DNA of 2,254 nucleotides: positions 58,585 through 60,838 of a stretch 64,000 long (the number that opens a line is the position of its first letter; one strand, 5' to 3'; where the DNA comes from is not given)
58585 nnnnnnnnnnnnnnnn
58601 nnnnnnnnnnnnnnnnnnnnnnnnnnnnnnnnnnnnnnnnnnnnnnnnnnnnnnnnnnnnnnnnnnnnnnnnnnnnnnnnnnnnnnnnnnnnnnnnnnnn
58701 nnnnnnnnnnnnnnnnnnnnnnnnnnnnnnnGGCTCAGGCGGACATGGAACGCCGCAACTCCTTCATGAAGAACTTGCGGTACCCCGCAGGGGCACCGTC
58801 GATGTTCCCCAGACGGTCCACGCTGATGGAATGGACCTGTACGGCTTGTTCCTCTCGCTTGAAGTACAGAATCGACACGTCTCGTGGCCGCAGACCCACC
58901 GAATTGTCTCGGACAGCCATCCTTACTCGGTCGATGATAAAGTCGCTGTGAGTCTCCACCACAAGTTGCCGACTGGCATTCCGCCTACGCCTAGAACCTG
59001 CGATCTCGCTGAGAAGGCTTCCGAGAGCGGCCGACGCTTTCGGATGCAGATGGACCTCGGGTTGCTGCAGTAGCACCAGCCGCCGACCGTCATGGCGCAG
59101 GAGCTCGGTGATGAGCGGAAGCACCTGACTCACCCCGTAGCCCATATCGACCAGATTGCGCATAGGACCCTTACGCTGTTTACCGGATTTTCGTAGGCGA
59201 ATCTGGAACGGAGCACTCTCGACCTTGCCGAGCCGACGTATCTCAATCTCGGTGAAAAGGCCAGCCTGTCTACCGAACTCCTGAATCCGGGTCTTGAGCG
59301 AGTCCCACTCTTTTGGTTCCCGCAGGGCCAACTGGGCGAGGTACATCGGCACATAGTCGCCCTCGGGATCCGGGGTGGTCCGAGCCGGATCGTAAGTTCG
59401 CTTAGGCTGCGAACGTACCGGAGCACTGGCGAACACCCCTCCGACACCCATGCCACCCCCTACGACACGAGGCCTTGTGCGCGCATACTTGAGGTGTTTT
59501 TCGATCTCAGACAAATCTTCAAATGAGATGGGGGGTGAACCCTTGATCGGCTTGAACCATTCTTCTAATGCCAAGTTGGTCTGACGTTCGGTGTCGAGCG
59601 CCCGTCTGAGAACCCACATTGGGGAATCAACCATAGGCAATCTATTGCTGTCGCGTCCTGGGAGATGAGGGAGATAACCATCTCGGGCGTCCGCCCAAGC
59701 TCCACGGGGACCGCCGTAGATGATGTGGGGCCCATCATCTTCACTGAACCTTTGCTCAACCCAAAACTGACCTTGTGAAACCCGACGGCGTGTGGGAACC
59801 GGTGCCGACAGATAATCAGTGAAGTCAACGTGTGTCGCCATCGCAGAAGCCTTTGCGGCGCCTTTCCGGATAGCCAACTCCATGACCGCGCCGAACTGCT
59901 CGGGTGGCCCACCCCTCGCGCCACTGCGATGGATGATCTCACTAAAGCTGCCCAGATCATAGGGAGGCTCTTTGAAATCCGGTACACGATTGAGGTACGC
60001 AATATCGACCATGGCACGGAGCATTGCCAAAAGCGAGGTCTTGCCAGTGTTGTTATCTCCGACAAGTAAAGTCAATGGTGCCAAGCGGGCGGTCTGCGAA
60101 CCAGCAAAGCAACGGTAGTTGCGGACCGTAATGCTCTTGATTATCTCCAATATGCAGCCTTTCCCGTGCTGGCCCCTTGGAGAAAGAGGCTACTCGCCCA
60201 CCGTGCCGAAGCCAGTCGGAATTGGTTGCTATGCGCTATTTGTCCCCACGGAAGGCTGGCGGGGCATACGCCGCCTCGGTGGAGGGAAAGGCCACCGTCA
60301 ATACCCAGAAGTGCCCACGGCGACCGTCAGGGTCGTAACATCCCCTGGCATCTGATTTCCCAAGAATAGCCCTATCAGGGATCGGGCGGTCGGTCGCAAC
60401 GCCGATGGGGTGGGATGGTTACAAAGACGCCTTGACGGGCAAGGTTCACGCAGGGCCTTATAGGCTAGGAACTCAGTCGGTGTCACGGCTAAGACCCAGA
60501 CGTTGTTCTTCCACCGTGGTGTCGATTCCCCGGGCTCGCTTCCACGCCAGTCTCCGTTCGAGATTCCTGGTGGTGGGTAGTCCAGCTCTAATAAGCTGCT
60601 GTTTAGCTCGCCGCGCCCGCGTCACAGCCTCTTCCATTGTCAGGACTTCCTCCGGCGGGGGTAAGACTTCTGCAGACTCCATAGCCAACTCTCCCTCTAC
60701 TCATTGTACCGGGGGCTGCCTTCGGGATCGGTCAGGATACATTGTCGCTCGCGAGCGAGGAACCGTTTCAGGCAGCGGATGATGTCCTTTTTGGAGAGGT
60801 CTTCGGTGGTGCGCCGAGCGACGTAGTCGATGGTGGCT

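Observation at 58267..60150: AAA_15/21 ATPase + PIN-like small protein pair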

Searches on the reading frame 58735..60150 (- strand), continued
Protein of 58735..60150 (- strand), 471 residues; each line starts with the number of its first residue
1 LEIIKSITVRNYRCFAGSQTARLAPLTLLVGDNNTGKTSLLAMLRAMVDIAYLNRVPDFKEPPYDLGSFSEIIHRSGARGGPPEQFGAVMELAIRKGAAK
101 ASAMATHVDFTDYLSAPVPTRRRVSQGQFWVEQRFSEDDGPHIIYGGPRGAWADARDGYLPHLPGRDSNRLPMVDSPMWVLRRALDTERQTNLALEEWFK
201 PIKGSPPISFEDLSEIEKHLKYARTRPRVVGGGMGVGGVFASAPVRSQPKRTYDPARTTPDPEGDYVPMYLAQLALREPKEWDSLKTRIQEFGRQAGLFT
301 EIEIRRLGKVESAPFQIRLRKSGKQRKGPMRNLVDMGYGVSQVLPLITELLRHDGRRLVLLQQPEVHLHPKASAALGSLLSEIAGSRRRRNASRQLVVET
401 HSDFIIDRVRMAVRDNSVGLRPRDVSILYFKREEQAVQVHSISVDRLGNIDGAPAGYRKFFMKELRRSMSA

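Call 45: find_homologous_proteins(query=L082:4740-5273:+, max_evalue=0.001)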
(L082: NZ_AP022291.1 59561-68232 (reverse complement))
Query L082:4740-5273:+ (177 aa): 1484 proteins with E <= 0.001 among 1520 candidates; the best 120 are listed.
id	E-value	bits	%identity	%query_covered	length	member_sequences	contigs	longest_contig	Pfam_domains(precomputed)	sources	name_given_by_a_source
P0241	3.2e-118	410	99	99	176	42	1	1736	-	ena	-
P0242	1.2e-114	398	96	100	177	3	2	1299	-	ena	-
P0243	2.8e-105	368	100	88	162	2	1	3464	-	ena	-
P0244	3.0e-104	365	88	99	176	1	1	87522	-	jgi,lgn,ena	-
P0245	1.0e-103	363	88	100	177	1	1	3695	-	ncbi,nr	ncbi:hypothetical protein [Ferrovum myxofaciens]|nr:hypothetical protein [Ferrovum myxofaciens]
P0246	3.7e-103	361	88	99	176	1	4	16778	-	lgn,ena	-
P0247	3.7e-103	361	88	99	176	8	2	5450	-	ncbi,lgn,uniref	ncbi:conserved hypothetical protein [mine drainage metagenome]|uniref:PIN domain-containing protein 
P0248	5.3e-103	361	88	99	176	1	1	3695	-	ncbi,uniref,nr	ncbi:hypothetical protein FEMY_22590 [Ferrovum myxofaciens]|uniref:PIN domain-containing protein n=2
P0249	1.9e-102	359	87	99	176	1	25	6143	-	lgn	-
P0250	5.2e-102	357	86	99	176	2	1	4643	-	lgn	-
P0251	8.9e-102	357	86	99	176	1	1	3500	-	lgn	-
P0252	8.5e-101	353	85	100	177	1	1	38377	-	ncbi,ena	-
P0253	2.1e-100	352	82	100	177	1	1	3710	-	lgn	-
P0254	2.5e-100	352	84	99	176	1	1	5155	-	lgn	-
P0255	5.0e-100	351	86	99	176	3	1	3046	-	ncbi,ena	-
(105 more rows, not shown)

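Call 54: predict_structure(alignment_id=A2)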
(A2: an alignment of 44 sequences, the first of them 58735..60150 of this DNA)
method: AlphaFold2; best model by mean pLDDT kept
length: 471 residues; sequences in the alignment: 44
mean_pLDDT: 82.1   pTM: 0.86
mean pLDDT of the five models: 82.1, 81.6, 81.2, 80.6, 80.6
residues with pLDDT >= 90: 205; 70-90: 174; 50-70: 55; < 50: 37
segments of 3 or more residues with pLDDT < 50: 164-166, 226-237, 243-252, 258-264
pLDDT, mean of each block of 10 residues (from residue 1): 88 92 96 89 92 87 85 77 92 67 88 90 93 81 92 76 56 84 78 79 92 91 52 44 50 49 62 89 94 93 87 84 74 80 85 84 87 95 77 82 94 92 95 89 94 89 76 51
secondary structure, 60 per line:
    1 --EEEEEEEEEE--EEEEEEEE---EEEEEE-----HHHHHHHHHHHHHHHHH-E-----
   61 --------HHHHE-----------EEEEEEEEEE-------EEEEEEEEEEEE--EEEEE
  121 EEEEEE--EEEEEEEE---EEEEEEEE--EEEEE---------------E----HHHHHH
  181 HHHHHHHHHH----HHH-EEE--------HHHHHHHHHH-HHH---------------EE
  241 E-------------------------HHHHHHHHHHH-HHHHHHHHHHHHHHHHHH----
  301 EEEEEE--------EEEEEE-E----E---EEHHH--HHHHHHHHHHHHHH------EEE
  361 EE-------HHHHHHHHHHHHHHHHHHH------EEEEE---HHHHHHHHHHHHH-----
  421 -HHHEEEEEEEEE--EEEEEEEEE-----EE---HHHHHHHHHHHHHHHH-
elements in order: E3-12 E15-22 E26-31 H37-53 H69-72 E85-94 E102-113 E116-126 E129-136 E140-147 E150-154 H175-190 E199-201 H210-219 E239-241 H267-277 H279-296 E301-306 E315-320 H338-351 E358-362 H370-388 E395-399 H403-415 E425-433 E436-444 H455-470

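Call 59: fold_search(model_id=the predicted structure, library=pdb)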
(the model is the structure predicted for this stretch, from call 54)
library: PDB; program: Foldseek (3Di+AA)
matches with E <= 10: 367; with E <= 0.001: 197
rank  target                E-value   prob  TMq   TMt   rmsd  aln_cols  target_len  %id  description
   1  5da9_A                3.9e-12  1.00  0.42  0.45  18.2       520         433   13  ATP-gamma-S bound Rad50 from Chaetomium thermophilum in complex with the Rad50-binding domain of Mre11 (released 2016-03-02)
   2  5dac_A                3.9e-12  1.00  0.41  0.45  20.0       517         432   12  ATP-gamma-S bound Rad50 from Chaetomium thermophilum in complex with DNA (released 2016-03-02)
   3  4i99_B                1.1e-11  1.00  0.46  0.64   7.4       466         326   10  Crystal structure of the SmcHead bound to the C-winged helix domain of ScpA (released 2013-01-30)
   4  4ncj_C                1.1e-11  1.00  0.40  0.54  10.1       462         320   12  Crystal Structure of Pyrococcus furiosis Rad50 R805E mutation with ADP Beryllium Flouride (released 2014-03-05)
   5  5dac_B                1.4e-11  1.00  0.42  0.45  18.8       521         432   13  ATP-gamma-S bound Rad50 from Chaetomium thermophilum in complex with DNA (released 2016-03-02)
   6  3qkt_D                2.2e-11  1.00  0.39  0.54  10.0       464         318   12  Rad50 ABC-ATPase with adjacent coiled-coil region in complex with AMP-PNP (released 2011-03-30)
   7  4ncj_A                2.3e-11  1.00  0.41  0.59   9.3       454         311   13  Crystal Structure of Pyrococcus furiosis Rad50 R805E mutation with ADP Beryllium Flouride (released 2014-03-05)
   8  4ncj_B                2.4e-11  1.00  0.41  0.58   9.2       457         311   13  Crystal Structure of Pyrococcus furiosis Rad50 R805E mutation with ADP Beryllium Flouride (released 2014-03-05)
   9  5da9_B                2.6e-11  1.00  0.42  0.49  15.2       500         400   13  ATP-gamma-S bound Rad50 from Chaetomium thermophilum in complex with the Rad50-binding domain of Mre11 (released 2016-03-02)
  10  5dny_B                3.0e-11  1.00  0.40  0.51  15.2       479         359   12  Structure of the ATPrS-Mre11/Rad50-DNA complex (released 2016-02-24)
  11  9bi4_D                3.5e-11  1.00  0.40  0.41  27.8       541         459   15  cryo EM structure of dsDNA bound Mre11-Rad50 complex (released 2025-01-15)
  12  5h68_B                3.9e-11  1.00  0.46  0.62   7.5       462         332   11  Crystal structure of an engaged dimer of the Geobacillus stearothermophilus SMC head domain (released 2017-03-15)
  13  3qkt_A                4.1e-11  1.00  0.40  0.53  10.0       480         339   11  Rad50 ABC-ATPase with adjacent coiled-coil region in complex with AMP-PNP (released 2011-03-30)
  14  6qj2_A                4.4e-11  1.00  0.47  0.59   8.8       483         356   10  Crystal structure of the C. thermophilum condensin Smc4 ATPase head in complex with the C-terminal domain of Brn1 (released 2019-07-03)
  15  5dny_D                4.6e-11  1.00  0.39  0.50  15.6       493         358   11  Structure of the ATPrS-Mre11/Rad50-DNA complex (released 2016-02-24)
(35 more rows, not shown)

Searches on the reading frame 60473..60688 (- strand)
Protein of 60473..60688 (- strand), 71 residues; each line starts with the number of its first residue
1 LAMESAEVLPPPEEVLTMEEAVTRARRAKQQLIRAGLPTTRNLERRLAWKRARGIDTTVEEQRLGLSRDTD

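Call 58: search_protein_families(library=pfam, proteins=[window:60473-60688:-], max_evalue=0.01)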
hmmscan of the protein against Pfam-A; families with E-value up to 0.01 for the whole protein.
window:60473-60688:- (71 aa): 1 family
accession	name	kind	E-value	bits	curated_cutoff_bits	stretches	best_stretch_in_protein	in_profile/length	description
PF19889.5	DUF6362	-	0.0067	17.2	31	0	8-70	36-86/98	Domain of unknown function (DUF6362)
